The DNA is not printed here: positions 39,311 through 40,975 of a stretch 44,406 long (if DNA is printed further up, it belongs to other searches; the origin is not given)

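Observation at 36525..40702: Antibiotic-type 2,6-dideoxyhexose cassette embedded in a cell-surface glycan locus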

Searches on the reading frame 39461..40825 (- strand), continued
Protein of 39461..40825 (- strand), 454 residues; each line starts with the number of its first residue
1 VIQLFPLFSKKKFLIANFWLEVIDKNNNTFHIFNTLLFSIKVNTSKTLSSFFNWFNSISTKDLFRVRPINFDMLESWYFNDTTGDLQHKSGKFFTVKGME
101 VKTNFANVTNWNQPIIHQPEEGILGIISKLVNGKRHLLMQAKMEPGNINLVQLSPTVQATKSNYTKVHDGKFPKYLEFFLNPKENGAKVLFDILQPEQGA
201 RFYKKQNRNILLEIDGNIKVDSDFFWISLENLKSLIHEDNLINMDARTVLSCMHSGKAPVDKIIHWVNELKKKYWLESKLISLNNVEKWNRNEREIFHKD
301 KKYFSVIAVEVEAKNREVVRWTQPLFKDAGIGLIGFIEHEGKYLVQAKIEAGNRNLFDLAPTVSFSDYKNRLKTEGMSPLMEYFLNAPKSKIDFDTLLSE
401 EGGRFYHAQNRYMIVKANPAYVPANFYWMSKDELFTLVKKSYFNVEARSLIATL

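Call 16: list_cluster_members(proteins=[P0002, P0013, P0049, P0105, P0041, P0077, P0066, P0089, P0090, P0063])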
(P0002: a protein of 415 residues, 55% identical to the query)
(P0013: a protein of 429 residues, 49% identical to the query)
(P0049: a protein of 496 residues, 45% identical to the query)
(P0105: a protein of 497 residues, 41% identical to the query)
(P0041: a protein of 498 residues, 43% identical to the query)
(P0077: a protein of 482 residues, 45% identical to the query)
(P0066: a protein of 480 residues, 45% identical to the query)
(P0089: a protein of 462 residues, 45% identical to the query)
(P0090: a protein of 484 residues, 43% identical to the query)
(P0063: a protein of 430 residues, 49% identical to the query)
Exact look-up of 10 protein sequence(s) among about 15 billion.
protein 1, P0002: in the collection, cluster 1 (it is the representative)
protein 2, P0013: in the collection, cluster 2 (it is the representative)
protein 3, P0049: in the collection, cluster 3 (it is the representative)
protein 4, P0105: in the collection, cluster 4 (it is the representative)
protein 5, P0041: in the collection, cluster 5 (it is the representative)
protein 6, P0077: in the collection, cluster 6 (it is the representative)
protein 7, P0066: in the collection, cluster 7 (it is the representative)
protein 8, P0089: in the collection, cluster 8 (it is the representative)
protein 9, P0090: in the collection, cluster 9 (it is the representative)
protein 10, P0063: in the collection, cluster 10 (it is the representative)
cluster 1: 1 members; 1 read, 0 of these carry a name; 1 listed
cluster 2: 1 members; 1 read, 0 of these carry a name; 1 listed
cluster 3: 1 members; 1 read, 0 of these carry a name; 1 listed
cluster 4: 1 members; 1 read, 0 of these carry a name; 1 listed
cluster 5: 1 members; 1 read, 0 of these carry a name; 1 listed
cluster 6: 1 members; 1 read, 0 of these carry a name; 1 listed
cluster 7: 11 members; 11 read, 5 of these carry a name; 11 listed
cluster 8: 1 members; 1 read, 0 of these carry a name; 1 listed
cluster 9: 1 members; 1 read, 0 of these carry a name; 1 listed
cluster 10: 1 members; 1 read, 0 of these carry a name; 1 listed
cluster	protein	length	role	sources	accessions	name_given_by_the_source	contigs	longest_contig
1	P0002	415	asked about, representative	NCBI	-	-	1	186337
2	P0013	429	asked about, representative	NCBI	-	-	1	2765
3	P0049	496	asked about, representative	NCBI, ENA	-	-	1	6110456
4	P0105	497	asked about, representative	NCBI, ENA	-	-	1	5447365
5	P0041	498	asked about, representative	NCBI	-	-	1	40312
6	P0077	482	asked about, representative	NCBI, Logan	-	-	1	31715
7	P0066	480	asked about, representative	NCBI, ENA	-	-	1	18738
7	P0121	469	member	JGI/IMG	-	oxidase EvaA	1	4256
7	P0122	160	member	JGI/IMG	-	oxidase EvaA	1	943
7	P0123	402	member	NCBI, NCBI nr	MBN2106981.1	MAG: NDP-hexose 2,3-dehydratase family protein, partial [Deltaproteobacteria bacterium] | NDP-hexose 2,3-dehydratase family protein [Deltaproteobacteria bacterium]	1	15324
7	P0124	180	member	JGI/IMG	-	oxidase EvaA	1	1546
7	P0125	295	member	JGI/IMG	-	oxidase EvaA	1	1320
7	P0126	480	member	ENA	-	-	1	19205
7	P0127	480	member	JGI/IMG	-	-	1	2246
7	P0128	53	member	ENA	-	-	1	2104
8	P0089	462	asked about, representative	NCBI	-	-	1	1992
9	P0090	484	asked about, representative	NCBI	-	-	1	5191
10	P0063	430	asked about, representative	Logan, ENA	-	-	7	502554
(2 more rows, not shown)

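Call 20: find_related_loci(query=A1, collection=genome_contigs, flank=8000)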
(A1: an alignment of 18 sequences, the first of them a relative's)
Query A1 (419 aa) in genome_contigs; peptide patterns used: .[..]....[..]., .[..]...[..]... (x = any residue, [..] = any of these).
599 stretches matched a pattern (row limit reached: there are more); 586 encode a relative of the query (tblastn E <= 1e-3); the best 80 are kept; 80 distinct loci.
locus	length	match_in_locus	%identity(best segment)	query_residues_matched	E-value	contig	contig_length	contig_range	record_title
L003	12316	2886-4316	42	11-419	1e-122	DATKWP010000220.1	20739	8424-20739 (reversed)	MAG TPA_asm: Anaerolineae bacterium isolate SMAG_U14166 k141_3481311, whole genome shotgun sequence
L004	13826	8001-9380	43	6-419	9e-122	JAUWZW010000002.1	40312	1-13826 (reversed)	MAG: Candidatus Aenigmatarchaeota archaeon isolate CSMAG_2746 CSMAG_2746_k141_951859_length_40312_cov_28.1593, whole gen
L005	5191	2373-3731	43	12-419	6e-120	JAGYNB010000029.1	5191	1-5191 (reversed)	MAG: Candidatus Omnitrophota bacterium isolate M55B134 29, whole genome shotgun sequence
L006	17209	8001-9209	46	12-418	7e-118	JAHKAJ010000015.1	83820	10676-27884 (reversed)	MAG: Candidatus Omnitrophota bacterium isolate Undefined_mixed_planktonic.mb.33 Undefined_mixed_pl.mb.33_k141_503622, wh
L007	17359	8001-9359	42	2-419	1e-116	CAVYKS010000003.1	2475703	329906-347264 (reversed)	MAG: uncultured Actinomycetota bacterium isolate MFD05521.bin.2.57 genome assembly, contig: contig_12256, whole genome s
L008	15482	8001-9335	40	12-419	8e-115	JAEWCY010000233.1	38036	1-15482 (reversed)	MAG: Proteobacteria bacterium isolate OH_PBB_71 k127_787981, whole genome shotgun sequence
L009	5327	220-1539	43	14-419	2e-114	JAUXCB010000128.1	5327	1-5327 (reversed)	MAG: Verrucomicrobiota bacterium isolate CSMAG_2814 CSMAG_2814_k117_6343103_length_5327_cov_12.0000, whole genome shotgu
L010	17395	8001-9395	42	6-419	3e-113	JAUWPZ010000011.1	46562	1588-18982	MAG: Sedimentisphaerales bacterium isolate CSMAG_2489 CSMAG_2489_k141_789685_length_46562_cov_18.3020, whole genome shot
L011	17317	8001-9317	43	13-419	5e-113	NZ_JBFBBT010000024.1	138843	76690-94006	Amycolatopsis sp. NPDC051102 NPDC051102_41_B7.ctg-0024, whole genome shotgun sequence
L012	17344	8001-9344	44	8-419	1e-112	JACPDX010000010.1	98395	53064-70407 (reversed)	MAG: Bacteroidetes bacterium isolate NC_groundwater_320_Ag_B-0.1um_33_10 GD18-4_B1_scaffold_88704, whole genome shotgun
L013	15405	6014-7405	44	12-419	1e-112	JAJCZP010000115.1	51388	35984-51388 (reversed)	MAG: Deltaproteobacteria bacterium isolate OFTM125 OFTM125_114, whole genome shotgun sequence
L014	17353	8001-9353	43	2-419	2e-112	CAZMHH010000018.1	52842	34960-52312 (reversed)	MAG TPA_asm: uncultured Thermodesulfobacteriota bacterium isolate SRP332253_co1_288 genome assembly, contig: NODE_685_le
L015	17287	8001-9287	43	12-419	1e-112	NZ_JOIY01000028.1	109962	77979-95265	Streptomyces sp. NRRL S-340 contig28.1, whole genome shotgun sequence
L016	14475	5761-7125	40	12-419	2e-112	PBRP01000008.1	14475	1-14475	MAG: Gammaproteobacteria bacterium isolate NP949 MHASMcontig_378918, whole genome shotgun sequence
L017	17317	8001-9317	44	13-419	2e-112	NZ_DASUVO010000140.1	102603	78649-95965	MAG: Actinophytocola sp. isolate SMAG_U1817 k141_1427366, whole genome shotgun sequence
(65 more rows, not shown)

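Call 24: find_encoding_contigs(protein=P0014, flank=10000, max_places=2)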
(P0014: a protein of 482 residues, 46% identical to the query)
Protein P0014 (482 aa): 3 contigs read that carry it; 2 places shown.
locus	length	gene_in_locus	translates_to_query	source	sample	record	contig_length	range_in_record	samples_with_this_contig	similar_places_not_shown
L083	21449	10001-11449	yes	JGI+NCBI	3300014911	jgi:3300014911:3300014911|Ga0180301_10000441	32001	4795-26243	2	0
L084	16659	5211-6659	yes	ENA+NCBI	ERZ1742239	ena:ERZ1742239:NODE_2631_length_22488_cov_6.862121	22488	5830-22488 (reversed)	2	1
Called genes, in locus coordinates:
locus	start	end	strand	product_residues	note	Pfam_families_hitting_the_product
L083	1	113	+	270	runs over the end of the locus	PF01522:Polysacc_deac_1, PF11959:DUF3473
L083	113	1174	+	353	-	PF02388:FemAB (faint), PF13480:Acetyltransf_6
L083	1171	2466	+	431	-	PF13231:PMT_2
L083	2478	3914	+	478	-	PF02310:B12-binding, PF04055:Radical_SAM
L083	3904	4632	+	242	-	PF01066:CDP-OH_P_transf (weak)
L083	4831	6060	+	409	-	PF13231:PMT_2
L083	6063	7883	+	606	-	PF13231:PMT_2 (weak)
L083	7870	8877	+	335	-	PF03706:LPG_synthase_TM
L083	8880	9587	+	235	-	PF00535:Glycos_transf_2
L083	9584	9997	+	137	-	PF05523:FdtA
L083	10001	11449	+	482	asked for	PF03559:Hexose_dehydrat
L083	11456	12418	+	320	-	PF01408:GFO_IDH_MocA, PF22725:GFO_IDH_MocA_C3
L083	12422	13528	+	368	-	PF01041:DegT_DnrJ_EryC1, PF01212:Beta_elim_lyase (weak), PF01053:Cys_Met_Meta_PP (weak)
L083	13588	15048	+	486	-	PF02310:B12-binding, PF04055:Radical_SAM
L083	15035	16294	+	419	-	PF00534:Glycos_transf_1, PF13692:Glyco_trans_1_4, PF26337:Gtf3_C (weak)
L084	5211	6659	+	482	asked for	PF03559:Hexose_dehydrat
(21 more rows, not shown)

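Call 25: find_encoding_contigs(protein=P0019, flank=10000, max_places=2)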
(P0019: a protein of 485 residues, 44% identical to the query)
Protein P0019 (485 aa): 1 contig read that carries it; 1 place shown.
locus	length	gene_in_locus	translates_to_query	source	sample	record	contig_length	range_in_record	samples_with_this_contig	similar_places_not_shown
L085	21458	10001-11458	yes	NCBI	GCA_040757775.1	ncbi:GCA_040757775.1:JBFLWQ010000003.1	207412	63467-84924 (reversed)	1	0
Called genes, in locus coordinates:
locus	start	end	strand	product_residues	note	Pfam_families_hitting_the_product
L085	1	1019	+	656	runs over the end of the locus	-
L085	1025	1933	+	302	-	PF00389:2-Hacid_dh, PF02826:2-Hacid_dh_C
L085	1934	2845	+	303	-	PF01073:3Beta_HSD, PF01370:Epimerase, PF02719:Polysacc_synt_2, PF04321:RmlD_sub_bind (weak), PF05368:NmrA (weak), PF07993:NAD_binding_4 (faint), PF13460:NAD_binding_10, PF16363:GDP_Man_Dehyd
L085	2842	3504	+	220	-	PF00702:Hydrolase, PF12710:HAD, PF13419:HAD_2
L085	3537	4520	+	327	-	PF01073:3Beta_HSD, PF01370:Epimerase, PF02719:Polysacc_synt_2 (weak), PF04321:RmlD_sub_bind, PF16363:GDP_Man_Dehyd, PF07993:NAD_binding_4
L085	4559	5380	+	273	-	PF00535:Glycos_transf_2, PF13641:Glyco_tranf_2_3 (weak)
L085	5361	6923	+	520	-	PF13231:PMT_2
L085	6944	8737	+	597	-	-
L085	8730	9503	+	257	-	PF00535:Glycos_transf_2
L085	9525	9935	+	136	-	PF05523:FdtA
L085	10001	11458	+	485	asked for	PF03559:Hexose_dehydrat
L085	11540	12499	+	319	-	PF01408:GFO_IDH_MocA, PF22725:GFO_IDH_MocA_C3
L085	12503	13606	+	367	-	PF01041:DegT_DnrJ_EryC1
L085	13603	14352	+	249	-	PF01209:Ubie_methyltran (weak), PF13489:Methyltransf_23, PF13847:Methyltransf_31, PF08241:Methyltransf_11, PF08242:Methyltransf_12, PF13649:Methyltransf_25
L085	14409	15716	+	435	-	-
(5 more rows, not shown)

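Call 26: search_protein_families(library=ncbifam, proteins=[L001:1505-2251:-, L001:2232-3272:-, L001:802-1500:-, L001:1-789:-], max_evalue=0.00001)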
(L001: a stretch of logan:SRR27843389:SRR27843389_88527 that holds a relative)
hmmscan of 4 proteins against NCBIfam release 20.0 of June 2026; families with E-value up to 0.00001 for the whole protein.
L001:1505-2251:- (248 aa): 39 families (the best 25 are shown)
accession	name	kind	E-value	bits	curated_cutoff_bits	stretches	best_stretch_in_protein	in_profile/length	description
NF041313.1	UDPGP_AglF_Halo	equivalog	2.5e-40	138.4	400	1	9-240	1-227/234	UTP--glucose-1-phosphate uridylyltransferase AglF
TIGR01208.1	rmlA_long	equivalog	1e-37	129.9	320.25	1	10-243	1-230/353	glucose-1-phosphate thymidylyltransferase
TIGR03992.1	Arch_glmU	subfamily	8.7e-37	126.9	292.1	1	10-245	2-225/393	bifunctional sugar-1-phosphate nucleotidylyltransferase/acetyltransferase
NF041173.1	Sug_nt_acttase_Thmprot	equivalog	6.7e-22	78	600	1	9-243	1-223/405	bifunctional sugar-1-phosphate nucleotidylyltransferase/acetyltransferase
TIGR01099.1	galU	equivalog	3.8e-19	69.3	326.8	2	77-228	92-246/261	UTP--glucose-1-phosphate uridylyltransferase GalU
NF010934.1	PRK14354.1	equivalog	5.9e-18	64.6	450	1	11-225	2-212/447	bifunctional UDP-N-acetylglucosamine diphosphorylase/glucosamine-1-phosphate N-acetyltransferase GlmU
NF052502.1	man1P_GTase_Rv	exception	3e-17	62.5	440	1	10-240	2-223/352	mannose-1-phosphate guanylyltransferase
NF001947.0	PRK00725.1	subfamily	1e-16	60.7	470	1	8-183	16-212/426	glucose-1-phosphate adenylyltransferase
TIGR01173.1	glmU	equivalog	1.3e-16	60.5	366.85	1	10-224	2-211/452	bifunctional UDP-N-acetylglucosamine diphosphorylase/glucosamine-1-phosphate N-acetyltransferase GlmU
NF003670.0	PRK05293.1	equivalog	3.1e-16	59.3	470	1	8-229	4-240/382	glucose-1-phosphate adenylyltransferase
NF010935.0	PRK14355.1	equivalog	8.5e-16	57.6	718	1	7-227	2-220/459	bifunctional UDP-N-acetylglucosamine diphosphorylase/glucosamine-1-phosphate N-acetyltransferase GlmU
TIGR02091.1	glgC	equivalog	1.4e-15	57.3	424.9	1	11-223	3-236/364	glucose-1-phosphate adenylyltransferase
TIGR03310.1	matur_MocA_YgfJ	equivalog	2.2e-15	57.1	186.45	1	11-138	2-124/188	molybdenum cofactor cytidylyltransferase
NF010933.0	PRK14353.1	equivalog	1.1e-14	53.9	505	1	7-221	4-215/453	bifunctional UDP-N-acetylglucosamine diphosphorylase/glucosamine-1-phosphate N-acetyltransferase GlmU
NF010940.0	PRK14360.1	equivalog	5.7e-14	51.5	602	1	12-211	5-202/452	bifunctional UDP-N-acetylglucosamine diphosphorylase/glucosamine-1-phosphate N-acetyltransferase GlmU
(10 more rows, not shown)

L001:2232-3272:- (346 aa): 17 families
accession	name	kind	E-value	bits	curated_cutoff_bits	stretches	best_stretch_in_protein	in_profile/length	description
TIGR01181.1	dTDP_gluc_dehyt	equivalog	8.2e-38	130.3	365.1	1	2-340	1-317/321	dTDP-glucose 4,6-dehydratase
TIGR01179.1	galE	equivalog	3.1e-24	85.4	262.3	2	2-139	1-130/332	UDP-glucose 4-epimerase GalE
TIGR04180.1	EDH_00030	hypoth_equivalog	9.5e-22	77.4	475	1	3-321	1-296/297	NAD-dependent 4,6-dehydratase LegB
NF007490.0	PRK10084.1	subfamily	3e-21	75.8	649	1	1-340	1-340/361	dTDP-glucose 4,6-dehydratase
TIGR02197.1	heptose_epim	equivalog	2.3e-19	69.7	274.6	1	3-336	1-315/316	ADP-glyceromanno-heptose 6-epimerase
NF007582.0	PRK10217.1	equivalog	1.2e-18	67.4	698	1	2-341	3-338/355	dTDP-glucose 4,6-dehydratase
TIGR02622.1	CDP_4_6_dhtase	equivalog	1.1e-16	60.9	278.45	1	2-189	6-172/352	CDP-glucose 4,6-dehydratase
NF007956.0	PRK10675.1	subfamily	2.6e-16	59.7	394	1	1-135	1-129/338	UDP-glucose 4-epimerase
NF042422.1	oxyalk_red_OleD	equivalog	8e-15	55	580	1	1-260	1-221/329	2-alkyl-3-oxoalkanoate reductase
NF042423.1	oxyalk_red_Shew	equivalog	2e-11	43.6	580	1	2-130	10-117/331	2-alkyl-3-oxoalkanoate reductase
TIGR03466.1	HpnA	hypoth_equivalog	3.8e-11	42.4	367.65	1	1-139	1-122/327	hopanoid-associated sugar epimerase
NF011728.1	PRK15181.1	equivalog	4.3e-11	42.4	760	1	3-335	18-339/348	Vi polysaccharide biosynthesis UDP-N-acetylglucosaminuronic acid C-4 epimerase TviC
NF008360.0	PRK11150.1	equivalog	3.1e-10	39.7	452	1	3-337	2-309/310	ADP-glyceromanno-heptose 6-epimerase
NF041015.1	UDPsulfquin_syn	equivalog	9.7e-09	34.7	575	0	1-122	1-134/384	UDP-sulfoquinovose synthase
NF043036.1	ErythonDh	equivalog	6.4e-08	32.2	325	1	1-140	1-135/321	D-erythronate dehydrogenase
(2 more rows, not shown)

L001:802-1500:- (232 aa): 6 families
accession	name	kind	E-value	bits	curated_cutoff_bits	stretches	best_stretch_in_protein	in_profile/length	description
TIGR04182.1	glyco_TIGR04182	equivalog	4.1e-15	55.9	325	1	9-228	1-214/293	S-layer glycoprotein N-glycosyltransferase AglJ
NF058614.1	PPMAGASynPpgS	equivalog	4.7e-11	42.5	370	1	9-168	1-162/226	polyprenyl-phospho-N-acetylgalactosaminyl synthase PpgS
TIGR03937.1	PgaC_IcaA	equivalog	1.2e-08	34.4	422.3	1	5-92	42-134/407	poly-beta-1,6-N-acetyl-D-glucosamine synthase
NF047588.1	GlcsyltransPgfSStrep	equivalog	5.8e-08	32.3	500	1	12-175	5-171/308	glycosyltransferase PgfS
TIGR03469.1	HpnB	hypoth_equivalog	4.8e-06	25.8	379.25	0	9-128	45-182/386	hopene-associated glycosyltransferase HpnB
NF007986.1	PRK10714.1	equivalog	5.8e-06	25.5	529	1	5-132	3-140/316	undecaprenyl-phosphate 4-deoxy-4-formamido-L-arabinose transferase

L001:1-789:- (263 aa): 10 families
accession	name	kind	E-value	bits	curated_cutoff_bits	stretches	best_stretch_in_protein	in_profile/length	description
TIGR04380.1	myo_inos_iolG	equivalog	5.5e-35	120.8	355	1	4-258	1-253/330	inositol 2-dehydrogenase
NF040723.1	UDP-GlcNAcDh_Arch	equivalog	8.2e-34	117.5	450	1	6-231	2-213/302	UDP-N-acetylglucosamine 3-dehydrogenase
NF052479.1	LevoglcsnDh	equivalog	2.1e-27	95.8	650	1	51-205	60-215/386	levoglucosan dehydrogenase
NF052679.1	InsChiInosDhIolG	equivalog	3.9e-23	82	540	1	5-257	3-250/343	bifunctional inositol 2-dehydrogenase/D-chiro-inositol 1-dehydrogenase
NF008607.0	PRK11579.1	subfamily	3.2e-22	79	330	1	1-195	1-192/346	oxidoreductase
NF041392.1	XylDh_Gfo6_Halo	equivalog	1.3e-14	53.8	350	1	4-257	16-275/350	D-xylose 1-dehydrogenase Gfo6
NF058561.1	BT_2158_fam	equivalog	4.3e-13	48.6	750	1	6-156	35-186/487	glycoside 3-dehydrogenase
NF058563.1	BT_2159_fam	equivalog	2.7e-11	43.1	650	1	5-159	1-156/350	disaccharide 3-dehydrogenase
NF007574.0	PRK10206.1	equivalog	1.9e-10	40.3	352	1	7-194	5-189/345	oxidoreductase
TIGR01921.1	DAP-DH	equivalog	3.3e-07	29.9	180.6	1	3-77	2-73/324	diaminopimelate dehydrogenase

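Call 27: find_encoding_contigs(protein=P0041, flank=10000, max_places=2)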
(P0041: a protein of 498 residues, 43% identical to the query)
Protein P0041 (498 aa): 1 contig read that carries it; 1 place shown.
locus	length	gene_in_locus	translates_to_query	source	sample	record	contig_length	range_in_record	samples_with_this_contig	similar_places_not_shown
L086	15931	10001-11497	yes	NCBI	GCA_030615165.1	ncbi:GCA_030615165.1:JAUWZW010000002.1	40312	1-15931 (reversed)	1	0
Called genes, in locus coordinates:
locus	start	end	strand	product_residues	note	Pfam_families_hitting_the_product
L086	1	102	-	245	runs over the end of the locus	-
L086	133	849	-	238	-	PF00483:NTP_transferase, PF12804:NTP_transf_3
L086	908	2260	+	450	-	PF01210:NAD_Gly3P_dh_N (weak), PF03721:UDPG_MGDP_dh_N, PF00984:UDPG_MGDP_dh, PF03720:UDPG_MGDP_dh_C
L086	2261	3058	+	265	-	PF00483:NTP_transferase, PF01128:IspD (weak), PF12804:NTP_transf_3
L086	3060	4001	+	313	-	PF01073:3Beta_HSD, PF01370:Epimerase, PF02719:Polysacc_synt_2 (faint), PF07993:NAD_binding_4 (faint), PF16363:GDP_Man_Dehyd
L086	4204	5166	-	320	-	PF01073:3Beta_HSD, PF01370:Epimerase, PF02719:Polysacc_synt_2, PF04321:RmlD_sub_bind, PF07993:NAD_binding_4 (weak), PF16363:GDP_Man_Dehyd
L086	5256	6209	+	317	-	PF03706:LPG_synthase_TM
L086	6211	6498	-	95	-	PF08484:Methyltransf_14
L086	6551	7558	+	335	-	PF00106:adh_short (weak), PF01073:3Beta_HSD, PF01370:Epimerase, PF02719:Polysacc_synt_2, PF04321:RmlD_sub_bind, PF07993:NAD_binding_4 (weak), PF13460:NAD_binding_10 (weak), PF16363:GDP_Man_Dehyd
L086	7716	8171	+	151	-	-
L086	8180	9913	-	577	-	PF08421:Methyltransf_13, PF13489:Methyltransf_23, PF08241:Methyltransf_11 (weak), PF08484:Methyltransf_14, PF00908:dTDP_sugar_isom (weak), PF14667:Polysacc_synt_C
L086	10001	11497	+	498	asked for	PF03559:Hexose_dehydrat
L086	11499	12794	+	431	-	PF01041:DegT_DnrJ_EryC1, PF01212:Beta_elim_lyase (weak)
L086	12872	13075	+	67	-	-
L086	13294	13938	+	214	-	PF13489:Methyltransf_23, PF13847:Methyltransf_31, PF08242:Methyltransf_12, PF13649:Methyltransf_25 (weak), PF08241:Methyltransf_11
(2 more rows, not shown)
